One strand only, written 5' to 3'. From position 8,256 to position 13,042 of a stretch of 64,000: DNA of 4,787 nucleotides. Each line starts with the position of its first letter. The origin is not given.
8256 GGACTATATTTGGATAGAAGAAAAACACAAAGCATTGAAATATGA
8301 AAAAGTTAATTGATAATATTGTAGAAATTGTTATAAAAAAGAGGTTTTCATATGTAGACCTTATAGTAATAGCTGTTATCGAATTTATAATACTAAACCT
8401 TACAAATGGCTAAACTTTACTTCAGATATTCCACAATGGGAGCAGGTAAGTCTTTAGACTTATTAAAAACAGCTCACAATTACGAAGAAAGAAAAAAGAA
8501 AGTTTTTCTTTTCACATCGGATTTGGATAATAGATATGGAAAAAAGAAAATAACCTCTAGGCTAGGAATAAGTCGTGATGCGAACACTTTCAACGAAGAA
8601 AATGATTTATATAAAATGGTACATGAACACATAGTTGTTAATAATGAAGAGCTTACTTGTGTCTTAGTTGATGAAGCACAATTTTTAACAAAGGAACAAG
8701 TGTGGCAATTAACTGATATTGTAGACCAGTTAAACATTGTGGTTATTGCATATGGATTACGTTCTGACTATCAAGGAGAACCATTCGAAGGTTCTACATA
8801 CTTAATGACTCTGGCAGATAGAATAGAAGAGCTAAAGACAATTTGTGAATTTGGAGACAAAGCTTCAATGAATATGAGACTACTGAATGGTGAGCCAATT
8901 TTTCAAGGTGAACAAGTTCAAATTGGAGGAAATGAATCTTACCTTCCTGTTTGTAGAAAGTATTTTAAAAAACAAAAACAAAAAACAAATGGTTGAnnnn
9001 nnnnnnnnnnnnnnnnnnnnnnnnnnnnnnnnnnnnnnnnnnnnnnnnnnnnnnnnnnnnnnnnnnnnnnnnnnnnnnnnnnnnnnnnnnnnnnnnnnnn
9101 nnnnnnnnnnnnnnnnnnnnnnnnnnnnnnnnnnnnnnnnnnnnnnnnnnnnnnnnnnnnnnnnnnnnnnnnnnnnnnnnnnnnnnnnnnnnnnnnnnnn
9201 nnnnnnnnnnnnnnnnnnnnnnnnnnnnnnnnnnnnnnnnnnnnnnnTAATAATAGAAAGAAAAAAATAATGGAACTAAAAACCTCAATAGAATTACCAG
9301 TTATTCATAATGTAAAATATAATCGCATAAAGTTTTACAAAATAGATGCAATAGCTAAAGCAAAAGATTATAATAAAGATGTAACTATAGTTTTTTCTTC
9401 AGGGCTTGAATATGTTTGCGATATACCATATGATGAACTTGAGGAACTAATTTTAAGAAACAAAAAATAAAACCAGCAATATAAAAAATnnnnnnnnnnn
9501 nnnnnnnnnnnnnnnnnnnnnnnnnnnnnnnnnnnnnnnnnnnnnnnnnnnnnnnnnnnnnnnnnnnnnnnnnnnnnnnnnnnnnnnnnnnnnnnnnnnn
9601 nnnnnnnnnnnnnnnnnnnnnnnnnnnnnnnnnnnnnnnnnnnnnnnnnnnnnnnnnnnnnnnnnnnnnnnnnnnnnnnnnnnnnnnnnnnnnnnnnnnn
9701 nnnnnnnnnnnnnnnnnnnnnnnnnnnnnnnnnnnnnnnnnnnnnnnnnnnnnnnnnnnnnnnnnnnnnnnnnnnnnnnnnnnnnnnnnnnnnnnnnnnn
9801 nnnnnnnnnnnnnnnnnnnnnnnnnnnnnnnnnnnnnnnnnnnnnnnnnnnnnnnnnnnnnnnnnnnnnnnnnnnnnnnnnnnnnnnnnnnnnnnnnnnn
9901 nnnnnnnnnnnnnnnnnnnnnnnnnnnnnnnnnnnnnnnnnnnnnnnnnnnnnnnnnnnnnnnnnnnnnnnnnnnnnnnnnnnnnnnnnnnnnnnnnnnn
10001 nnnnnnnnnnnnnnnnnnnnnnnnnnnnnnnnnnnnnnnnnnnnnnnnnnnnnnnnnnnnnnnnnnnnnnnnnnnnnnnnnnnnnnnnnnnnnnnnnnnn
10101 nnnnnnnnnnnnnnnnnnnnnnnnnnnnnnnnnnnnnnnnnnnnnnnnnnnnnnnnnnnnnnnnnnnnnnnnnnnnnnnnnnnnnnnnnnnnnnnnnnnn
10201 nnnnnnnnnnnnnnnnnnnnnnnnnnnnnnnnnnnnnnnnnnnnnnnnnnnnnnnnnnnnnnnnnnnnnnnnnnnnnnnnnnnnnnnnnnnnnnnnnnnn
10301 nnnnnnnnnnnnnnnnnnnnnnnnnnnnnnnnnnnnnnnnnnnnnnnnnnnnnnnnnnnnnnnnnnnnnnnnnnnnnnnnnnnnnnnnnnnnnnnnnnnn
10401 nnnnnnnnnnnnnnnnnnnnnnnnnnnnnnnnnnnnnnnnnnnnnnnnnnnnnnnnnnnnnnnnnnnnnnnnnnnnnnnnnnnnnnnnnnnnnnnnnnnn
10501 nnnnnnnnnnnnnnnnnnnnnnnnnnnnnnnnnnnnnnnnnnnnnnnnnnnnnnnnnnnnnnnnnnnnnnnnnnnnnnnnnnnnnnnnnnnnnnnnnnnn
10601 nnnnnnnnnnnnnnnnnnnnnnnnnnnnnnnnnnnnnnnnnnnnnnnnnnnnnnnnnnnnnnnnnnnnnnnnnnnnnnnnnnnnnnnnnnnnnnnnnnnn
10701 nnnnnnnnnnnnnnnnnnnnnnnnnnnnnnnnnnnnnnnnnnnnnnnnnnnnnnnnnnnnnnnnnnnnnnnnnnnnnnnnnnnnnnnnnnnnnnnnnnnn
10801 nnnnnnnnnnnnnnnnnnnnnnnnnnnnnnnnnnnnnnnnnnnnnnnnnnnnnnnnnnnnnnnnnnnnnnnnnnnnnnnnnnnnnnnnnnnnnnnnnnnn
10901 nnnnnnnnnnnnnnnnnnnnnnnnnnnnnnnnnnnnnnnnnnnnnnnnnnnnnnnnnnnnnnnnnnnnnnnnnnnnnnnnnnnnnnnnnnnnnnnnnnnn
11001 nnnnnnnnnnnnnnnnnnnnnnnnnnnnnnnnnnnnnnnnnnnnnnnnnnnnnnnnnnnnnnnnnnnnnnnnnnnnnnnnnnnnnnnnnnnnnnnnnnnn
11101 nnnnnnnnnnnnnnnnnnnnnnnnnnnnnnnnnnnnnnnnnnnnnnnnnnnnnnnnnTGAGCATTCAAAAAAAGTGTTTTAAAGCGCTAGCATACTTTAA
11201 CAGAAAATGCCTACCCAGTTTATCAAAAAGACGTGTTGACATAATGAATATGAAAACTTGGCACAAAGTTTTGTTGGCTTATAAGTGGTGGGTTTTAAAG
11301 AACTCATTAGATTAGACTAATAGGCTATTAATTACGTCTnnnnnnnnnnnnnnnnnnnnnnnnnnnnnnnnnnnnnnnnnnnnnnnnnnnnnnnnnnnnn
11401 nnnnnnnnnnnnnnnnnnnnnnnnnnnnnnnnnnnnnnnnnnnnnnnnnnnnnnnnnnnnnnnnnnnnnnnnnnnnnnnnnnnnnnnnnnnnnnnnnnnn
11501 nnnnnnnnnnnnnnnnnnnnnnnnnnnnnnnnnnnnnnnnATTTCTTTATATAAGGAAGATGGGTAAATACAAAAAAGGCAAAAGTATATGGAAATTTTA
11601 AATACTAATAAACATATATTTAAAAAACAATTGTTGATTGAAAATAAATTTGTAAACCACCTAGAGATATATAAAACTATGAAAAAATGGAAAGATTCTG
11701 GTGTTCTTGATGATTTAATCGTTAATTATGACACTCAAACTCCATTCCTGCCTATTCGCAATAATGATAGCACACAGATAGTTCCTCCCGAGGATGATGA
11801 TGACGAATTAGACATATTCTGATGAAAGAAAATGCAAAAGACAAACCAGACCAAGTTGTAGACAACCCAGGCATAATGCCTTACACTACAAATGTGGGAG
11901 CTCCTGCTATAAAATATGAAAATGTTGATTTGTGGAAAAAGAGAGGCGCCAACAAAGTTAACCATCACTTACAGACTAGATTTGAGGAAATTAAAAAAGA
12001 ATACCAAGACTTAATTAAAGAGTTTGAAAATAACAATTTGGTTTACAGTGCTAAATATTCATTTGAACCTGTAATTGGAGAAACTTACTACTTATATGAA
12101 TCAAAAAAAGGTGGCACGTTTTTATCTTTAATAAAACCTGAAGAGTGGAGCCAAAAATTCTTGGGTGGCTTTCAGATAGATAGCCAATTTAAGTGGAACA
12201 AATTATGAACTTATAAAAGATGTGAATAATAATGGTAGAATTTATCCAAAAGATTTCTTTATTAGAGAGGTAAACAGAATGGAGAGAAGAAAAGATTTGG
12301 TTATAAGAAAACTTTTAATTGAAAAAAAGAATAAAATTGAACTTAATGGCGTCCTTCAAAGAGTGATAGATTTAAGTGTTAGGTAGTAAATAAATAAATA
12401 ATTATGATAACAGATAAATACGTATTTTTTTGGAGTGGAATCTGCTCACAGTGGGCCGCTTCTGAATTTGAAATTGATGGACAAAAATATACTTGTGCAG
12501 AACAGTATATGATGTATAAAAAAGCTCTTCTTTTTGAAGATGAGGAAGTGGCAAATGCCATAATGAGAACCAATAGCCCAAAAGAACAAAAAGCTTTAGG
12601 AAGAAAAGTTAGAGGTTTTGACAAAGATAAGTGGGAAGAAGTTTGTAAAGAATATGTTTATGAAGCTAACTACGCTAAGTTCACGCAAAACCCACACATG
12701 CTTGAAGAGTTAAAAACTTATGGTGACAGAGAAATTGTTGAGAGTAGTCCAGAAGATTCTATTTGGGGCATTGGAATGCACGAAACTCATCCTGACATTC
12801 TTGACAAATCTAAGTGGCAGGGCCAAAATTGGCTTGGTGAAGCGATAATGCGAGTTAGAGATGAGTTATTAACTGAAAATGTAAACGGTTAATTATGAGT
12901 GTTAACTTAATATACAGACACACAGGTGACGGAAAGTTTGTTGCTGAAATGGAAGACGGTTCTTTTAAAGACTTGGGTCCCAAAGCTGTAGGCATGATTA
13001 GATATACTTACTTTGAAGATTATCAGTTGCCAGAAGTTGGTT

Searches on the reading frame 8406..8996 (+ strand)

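Call 58: search_protein_families(library=pfam, proteins=[window:8406-8996:+], max_evalue=0.001)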
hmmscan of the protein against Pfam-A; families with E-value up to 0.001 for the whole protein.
window:8406-8996:+ (196 aa): 4 families
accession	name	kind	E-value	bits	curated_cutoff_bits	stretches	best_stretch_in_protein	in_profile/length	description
PF00265.24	TK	-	2.4e-47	161.5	20.6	1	3-187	2-176/176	Thymidine kinase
PF13401.12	AAA_22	-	0.00012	22.8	27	1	12-114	15-119/130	AAA domain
PF09848.15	SLFN-g3_helicase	-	0.00038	20.3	24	0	12-113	11-118/354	Schlafen group 3, DNA/RNA helicase domain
PF13604.12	AAA_30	-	0.00042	20.5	27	1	12-119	28-125/191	AAA domain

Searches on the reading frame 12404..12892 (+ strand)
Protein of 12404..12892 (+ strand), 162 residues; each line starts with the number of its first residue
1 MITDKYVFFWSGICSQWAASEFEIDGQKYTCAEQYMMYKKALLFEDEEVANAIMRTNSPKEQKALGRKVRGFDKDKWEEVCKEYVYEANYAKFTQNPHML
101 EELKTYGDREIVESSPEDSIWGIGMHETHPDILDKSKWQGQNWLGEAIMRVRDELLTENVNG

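Call 58: search_protein_families(library=pfam, proteins=[window:12404-12892:+], max_evalue=0.001)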
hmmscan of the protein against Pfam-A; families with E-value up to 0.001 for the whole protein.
window:12404-12892:+ (162 aa): 1 family
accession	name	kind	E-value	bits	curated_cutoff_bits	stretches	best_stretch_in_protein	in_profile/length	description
PF08719.17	NADAR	-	5.5e-52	176.7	35.1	1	12-155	11-162/163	NADAR domain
